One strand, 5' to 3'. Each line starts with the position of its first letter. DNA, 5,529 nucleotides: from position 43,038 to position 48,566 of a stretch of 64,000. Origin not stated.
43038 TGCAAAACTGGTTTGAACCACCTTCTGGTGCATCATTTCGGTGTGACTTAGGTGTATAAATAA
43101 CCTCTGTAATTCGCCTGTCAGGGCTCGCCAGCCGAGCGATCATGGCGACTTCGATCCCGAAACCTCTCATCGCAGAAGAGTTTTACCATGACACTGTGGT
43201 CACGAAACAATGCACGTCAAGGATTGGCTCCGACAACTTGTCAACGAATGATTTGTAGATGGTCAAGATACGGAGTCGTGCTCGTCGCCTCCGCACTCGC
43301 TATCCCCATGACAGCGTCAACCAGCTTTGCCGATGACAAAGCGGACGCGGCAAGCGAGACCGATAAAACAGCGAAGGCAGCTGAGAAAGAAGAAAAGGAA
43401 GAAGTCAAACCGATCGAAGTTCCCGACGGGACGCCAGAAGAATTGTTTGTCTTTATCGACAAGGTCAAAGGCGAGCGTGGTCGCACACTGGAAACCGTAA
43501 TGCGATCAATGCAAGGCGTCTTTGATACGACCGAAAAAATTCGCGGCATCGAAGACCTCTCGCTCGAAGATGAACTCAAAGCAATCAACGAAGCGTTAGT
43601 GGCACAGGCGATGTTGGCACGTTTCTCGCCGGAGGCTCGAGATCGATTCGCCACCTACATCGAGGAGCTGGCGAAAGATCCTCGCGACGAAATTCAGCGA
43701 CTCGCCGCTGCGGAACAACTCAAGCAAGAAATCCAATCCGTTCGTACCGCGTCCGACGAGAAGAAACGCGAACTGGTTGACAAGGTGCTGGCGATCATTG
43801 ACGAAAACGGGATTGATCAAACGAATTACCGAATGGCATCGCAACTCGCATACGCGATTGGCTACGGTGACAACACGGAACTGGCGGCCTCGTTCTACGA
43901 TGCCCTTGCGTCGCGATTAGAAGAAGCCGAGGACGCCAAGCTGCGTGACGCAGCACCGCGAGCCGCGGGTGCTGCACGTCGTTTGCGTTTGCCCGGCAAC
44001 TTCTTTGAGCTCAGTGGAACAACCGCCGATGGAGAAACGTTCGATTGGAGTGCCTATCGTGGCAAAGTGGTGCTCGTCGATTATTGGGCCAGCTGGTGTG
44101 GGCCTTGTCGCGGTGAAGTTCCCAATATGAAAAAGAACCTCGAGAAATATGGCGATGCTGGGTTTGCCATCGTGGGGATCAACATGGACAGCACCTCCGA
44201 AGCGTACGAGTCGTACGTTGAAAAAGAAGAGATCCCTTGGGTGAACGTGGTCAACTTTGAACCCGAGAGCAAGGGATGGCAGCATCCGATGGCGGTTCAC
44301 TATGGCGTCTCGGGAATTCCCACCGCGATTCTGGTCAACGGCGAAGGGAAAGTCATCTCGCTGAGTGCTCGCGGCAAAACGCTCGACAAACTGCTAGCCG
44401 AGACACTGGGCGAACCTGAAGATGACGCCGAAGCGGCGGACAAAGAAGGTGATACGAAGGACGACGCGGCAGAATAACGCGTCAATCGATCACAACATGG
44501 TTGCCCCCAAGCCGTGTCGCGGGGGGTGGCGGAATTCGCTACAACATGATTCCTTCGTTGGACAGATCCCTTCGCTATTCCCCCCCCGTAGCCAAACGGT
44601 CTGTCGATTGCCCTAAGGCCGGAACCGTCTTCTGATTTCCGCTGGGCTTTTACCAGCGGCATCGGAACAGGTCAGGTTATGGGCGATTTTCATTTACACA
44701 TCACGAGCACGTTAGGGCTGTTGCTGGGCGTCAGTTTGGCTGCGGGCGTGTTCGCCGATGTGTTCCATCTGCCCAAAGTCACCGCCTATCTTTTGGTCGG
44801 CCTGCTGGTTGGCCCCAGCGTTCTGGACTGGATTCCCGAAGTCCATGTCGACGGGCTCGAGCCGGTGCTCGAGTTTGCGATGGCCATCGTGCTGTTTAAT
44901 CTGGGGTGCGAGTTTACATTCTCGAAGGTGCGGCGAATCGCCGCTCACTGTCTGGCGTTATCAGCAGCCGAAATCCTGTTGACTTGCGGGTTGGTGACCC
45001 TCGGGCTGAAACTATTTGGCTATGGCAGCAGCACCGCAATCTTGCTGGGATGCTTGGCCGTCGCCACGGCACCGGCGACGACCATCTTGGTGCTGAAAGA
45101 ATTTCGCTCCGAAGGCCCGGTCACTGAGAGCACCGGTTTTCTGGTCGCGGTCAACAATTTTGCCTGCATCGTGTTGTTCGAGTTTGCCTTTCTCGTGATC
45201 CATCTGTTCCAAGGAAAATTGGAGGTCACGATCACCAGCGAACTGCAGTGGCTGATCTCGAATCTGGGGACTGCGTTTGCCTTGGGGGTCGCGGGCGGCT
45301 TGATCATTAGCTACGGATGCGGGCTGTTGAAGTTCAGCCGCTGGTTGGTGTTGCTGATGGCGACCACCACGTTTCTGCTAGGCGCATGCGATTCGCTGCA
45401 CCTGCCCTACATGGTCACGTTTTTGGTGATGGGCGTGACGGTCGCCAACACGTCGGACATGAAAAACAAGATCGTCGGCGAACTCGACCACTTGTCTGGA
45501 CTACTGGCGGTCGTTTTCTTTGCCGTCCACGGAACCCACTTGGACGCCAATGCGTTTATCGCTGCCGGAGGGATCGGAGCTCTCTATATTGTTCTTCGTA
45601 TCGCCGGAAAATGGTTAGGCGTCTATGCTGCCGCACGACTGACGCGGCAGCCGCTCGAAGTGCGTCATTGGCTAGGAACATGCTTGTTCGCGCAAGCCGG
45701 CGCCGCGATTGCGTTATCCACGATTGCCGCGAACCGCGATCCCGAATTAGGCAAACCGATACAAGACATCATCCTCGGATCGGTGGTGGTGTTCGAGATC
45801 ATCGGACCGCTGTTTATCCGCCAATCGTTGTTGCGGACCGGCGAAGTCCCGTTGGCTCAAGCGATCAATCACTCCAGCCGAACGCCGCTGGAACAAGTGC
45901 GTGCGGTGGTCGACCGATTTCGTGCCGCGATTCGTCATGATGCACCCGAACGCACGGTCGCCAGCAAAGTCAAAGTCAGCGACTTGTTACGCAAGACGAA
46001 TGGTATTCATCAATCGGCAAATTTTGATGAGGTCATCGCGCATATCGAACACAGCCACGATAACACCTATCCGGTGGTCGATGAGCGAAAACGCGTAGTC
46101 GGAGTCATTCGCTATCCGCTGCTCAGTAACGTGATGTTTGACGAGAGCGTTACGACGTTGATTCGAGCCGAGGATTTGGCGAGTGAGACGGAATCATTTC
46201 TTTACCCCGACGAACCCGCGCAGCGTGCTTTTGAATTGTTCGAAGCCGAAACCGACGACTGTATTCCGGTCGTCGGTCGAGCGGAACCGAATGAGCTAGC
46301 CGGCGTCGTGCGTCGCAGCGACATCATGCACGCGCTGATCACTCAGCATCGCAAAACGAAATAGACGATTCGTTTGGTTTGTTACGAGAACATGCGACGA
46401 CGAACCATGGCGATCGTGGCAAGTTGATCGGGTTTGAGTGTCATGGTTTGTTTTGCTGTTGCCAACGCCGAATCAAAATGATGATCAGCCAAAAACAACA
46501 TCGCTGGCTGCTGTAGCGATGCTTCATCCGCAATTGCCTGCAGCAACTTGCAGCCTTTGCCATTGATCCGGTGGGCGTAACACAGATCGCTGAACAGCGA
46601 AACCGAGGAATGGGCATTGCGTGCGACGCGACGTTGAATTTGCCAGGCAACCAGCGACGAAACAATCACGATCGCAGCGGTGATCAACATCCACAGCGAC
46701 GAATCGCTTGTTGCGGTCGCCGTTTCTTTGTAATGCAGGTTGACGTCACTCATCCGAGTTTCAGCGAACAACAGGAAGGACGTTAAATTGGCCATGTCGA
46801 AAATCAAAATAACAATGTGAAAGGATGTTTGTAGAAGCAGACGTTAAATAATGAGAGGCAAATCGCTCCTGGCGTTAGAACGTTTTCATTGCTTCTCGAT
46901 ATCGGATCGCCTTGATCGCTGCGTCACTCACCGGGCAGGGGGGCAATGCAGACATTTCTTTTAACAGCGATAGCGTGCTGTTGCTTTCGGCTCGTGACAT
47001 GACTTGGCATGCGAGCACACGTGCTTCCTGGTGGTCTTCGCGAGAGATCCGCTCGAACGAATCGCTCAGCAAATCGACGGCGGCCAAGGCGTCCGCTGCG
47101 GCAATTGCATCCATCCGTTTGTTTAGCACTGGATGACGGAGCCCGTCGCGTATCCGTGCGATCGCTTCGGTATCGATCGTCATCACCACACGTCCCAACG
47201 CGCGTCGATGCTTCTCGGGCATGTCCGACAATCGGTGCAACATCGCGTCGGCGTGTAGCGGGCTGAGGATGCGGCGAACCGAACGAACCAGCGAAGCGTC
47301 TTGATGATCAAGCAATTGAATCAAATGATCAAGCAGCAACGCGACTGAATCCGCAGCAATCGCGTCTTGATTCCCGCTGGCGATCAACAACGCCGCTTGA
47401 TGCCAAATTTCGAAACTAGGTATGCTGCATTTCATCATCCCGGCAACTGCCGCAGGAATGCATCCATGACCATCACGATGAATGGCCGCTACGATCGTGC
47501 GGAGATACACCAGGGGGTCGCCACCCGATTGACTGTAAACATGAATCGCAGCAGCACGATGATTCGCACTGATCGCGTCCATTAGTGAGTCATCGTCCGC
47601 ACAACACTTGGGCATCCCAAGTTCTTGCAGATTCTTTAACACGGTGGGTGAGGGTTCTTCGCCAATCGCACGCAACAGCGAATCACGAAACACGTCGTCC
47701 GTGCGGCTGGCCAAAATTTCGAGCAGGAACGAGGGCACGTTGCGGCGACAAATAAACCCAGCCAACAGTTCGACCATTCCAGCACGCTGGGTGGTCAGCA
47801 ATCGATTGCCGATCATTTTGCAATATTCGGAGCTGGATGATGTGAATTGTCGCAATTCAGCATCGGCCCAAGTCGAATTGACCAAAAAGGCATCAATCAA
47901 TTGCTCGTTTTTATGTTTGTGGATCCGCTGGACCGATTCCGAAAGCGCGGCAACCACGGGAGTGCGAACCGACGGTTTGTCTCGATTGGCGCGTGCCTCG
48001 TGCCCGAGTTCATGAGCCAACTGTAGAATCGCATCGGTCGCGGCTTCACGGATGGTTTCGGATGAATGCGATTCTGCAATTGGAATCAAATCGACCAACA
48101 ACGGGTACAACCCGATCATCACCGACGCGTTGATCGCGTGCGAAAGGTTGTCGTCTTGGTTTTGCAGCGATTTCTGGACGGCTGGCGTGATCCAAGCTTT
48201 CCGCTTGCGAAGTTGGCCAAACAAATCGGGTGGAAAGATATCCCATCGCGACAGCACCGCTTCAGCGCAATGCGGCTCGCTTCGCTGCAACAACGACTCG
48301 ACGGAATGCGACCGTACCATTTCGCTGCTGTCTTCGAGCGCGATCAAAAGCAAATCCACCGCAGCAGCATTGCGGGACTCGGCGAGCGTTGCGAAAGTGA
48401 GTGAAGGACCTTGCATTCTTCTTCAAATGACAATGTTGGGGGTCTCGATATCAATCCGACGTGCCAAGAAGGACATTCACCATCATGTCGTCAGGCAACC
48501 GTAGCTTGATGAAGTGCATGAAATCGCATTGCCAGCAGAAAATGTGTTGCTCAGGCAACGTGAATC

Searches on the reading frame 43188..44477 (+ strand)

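Call 42: search_protein_families(library=pfam, proteins=[window:43188-44477:+], max_evalue=0.001)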
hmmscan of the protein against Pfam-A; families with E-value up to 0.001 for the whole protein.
window:43188-44477:+ (429 aa): 6 families
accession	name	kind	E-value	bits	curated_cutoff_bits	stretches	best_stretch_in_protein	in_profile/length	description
PF08534.16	Redoxin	-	3.8e-16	59.6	26.6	1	273-392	9-131/148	Redoxin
PF13905.12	Thioredoxin_8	-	6.2e-16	59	27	1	292-389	1-94/94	Thioredoxin-like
PF00578.27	AhpC-TSA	-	5.5e-15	55.8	26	1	275-389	8-121/124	AhpC/TSA family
PF00085.26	Thioredoxin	-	1.7e-10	41.3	23.5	1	291-342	16-67/103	Thioredoxin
PF00255.25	GSHPx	-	2e-06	27.8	27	1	272-336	1-64/108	Glutathione peroxidase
PF13098.12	Thioredoxin_2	-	0.00035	21.3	27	0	292-389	5-87/104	Thioredoxin-like domain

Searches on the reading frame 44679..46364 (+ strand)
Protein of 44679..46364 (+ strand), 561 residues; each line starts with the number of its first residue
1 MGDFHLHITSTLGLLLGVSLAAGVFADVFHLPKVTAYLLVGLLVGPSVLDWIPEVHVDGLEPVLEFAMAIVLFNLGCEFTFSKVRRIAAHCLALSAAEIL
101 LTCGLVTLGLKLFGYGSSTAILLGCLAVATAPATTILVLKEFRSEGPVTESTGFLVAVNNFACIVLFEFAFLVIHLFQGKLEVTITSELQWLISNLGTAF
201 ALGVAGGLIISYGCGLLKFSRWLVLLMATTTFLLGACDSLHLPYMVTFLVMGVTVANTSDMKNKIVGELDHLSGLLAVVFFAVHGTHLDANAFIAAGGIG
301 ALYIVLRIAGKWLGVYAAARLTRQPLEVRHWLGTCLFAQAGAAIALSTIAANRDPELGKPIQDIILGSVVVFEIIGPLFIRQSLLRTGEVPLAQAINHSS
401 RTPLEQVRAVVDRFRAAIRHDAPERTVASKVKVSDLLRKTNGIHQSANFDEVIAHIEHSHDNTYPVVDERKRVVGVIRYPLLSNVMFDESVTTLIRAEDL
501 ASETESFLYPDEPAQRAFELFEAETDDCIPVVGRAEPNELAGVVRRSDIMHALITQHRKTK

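Call 42: search_protein_families(library=pfam, proteins=[window:44679-46364:+], max_evalue=0.001)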
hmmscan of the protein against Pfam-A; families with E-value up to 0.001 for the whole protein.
window:44679-46364:+ (561 aa): 2 families
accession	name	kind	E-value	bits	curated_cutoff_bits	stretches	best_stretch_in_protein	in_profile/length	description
PF00999.27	Na_H_Exchanger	-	2.6e-25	89.5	26.2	1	19-376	5-365/375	Sodium/hydrogen exchanger, transmembrane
PF00571.33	CBS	-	1.6e-10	41.6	24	1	507-553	11-55/57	CBS domain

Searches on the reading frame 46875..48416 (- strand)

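Call 43: search_protein_families(library=pfam, proteins=[window:46875-48416:-], max_evalue=0.001)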
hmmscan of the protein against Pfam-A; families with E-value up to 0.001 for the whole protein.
window:46875-48416:- (513 aa): 1 family
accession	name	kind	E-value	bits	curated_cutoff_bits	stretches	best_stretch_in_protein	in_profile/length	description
PF13646.12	HEAT_2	-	4.8e-06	27.2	27.7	0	10-49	23-62/88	HEAT repeats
